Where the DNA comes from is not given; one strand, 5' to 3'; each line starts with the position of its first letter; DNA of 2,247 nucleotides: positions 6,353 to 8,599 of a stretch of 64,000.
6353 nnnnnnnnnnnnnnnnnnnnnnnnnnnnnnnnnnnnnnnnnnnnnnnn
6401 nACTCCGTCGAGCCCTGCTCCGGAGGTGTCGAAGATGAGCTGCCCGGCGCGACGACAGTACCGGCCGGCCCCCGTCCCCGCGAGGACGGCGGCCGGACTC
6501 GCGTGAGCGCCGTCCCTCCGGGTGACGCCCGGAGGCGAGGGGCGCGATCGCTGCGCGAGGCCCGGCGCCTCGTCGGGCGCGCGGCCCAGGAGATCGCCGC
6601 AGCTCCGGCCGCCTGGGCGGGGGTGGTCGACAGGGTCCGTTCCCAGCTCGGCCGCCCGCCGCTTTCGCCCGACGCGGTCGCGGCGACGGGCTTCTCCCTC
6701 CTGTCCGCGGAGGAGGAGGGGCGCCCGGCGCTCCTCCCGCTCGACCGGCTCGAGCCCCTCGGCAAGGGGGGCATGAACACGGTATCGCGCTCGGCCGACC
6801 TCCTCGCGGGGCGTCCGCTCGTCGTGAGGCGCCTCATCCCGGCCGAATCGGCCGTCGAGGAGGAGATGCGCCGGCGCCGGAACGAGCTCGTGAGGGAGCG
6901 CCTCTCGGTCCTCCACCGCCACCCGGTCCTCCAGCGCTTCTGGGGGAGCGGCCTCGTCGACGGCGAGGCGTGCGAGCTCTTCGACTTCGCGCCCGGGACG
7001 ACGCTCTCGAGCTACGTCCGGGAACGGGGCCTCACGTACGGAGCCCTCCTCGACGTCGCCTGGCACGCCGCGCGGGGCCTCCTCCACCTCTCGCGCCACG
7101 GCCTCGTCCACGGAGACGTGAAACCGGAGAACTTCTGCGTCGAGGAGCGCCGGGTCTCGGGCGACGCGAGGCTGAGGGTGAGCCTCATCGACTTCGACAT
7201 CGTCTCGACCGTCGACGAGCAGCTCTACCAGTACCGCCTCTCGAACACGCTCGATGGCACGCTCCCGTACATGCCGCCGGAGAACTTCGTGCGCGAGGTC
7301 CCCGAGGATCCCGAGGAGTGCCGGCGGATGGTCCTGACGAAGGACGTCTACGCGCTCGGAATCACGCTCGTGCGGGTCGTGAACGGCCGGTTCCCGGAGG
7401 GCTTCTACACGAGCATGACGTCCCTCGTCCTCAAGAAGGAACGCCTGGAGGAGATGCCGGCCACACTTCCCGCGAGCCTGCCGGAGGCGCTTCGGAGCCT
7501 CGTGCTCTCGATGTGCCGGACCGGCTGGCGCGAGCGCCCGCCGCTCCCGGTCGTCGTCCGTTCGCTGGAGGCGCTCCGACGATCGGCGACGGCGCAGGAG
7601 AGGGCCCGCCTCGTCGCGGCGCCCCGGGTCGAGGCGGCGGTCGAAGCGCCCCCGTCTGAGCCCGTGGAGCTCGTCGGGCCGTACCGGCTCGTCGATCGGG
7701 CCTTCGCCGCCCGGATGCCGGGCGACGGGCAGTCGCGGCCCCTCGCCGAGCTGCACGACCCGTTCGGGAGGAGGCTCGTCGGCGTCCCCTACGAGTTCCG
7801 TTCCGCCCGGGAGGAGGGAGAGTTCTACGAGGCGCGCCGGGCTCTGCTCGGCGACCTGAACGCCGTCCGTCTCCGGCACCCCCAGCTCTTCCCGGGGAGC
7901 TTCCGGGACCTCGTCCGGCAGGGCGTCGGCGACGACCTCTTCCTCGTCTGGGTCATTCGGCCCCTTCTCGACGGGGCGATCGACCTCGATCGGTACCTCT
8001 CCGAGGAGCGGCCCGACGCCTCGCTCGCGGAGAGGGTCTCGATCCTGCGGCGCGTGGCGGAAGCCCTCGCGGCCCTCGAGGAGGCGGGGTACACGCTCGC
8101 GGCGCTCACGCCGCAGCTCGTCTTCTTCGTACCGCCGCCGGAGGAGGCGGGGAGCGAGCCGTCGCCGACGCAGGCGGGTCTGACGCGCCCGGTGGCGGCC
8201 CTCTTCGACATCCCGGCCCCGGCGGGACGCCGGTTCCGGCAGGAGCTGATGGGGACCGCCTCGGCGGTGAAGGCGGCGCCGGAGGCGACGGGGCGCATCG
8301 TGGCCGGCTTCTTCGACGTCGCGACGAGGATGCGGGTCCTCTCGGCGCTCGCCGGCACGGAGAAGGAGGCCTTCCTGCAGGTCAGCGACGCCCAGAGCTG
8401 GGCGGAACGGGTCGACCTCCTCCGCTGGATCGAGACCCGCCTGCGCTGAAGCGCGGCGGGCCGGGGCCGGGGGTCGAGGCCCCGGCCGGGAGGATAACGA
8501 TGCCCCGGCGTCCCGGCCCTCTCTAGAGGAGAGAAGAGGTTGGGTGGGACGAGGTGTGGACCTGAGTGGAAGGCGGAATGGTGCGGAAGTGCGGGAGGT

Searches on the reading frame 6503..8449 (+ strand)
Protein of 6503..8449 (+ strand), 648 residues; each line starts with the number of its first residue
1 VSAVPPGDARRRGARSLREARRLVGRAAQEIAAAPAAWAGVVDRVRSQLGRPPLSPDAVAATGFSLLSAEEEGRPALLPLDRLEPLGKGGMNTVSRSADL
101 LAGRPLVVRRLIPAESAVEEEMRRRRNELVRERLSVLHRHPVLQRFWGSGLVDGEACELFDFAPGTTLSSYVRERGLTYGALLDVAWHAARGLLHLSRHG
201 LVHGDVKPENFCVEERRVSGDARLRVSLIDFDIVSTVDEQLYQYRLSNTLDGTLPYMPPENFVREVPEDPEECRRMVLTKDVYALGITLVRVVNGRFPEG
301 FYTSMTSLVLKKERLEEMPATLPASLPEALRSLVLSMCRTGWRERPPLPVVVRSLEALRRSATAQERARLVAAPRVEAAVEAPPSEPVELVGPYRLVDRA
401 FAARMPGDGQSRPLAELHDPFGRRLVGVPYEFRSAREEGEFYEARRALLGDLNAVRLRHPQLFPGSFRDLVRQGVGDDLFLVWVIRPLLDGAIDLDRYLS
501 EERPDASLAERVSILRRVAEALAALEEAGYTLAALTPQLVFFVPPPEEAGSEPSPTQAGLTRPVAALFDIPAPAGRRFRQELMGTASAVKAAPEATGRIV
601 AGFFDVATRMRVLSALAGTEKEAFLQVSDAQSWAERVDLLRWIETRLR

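Call 40: search_protein_families(library=pfam, proteins=[window:6503-8449:+], max_evalue=0.001)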
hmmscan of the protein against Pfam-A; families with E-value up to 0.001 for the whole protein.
window:6503-8449:+ (648 aa): 2 families
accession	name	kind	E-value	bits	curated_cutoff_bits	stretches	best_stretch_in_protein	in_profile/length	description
PF00069.31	Pkinase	-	1.1e-17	64.8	31.7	1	82-348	3-254/263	Protein kinase domain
PF07714.23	PK_Tyr_Ser-Thr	-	3.7e-15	56.4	23.1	1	122-354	41-257/258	Protein tyrosine and serine/threonine kinase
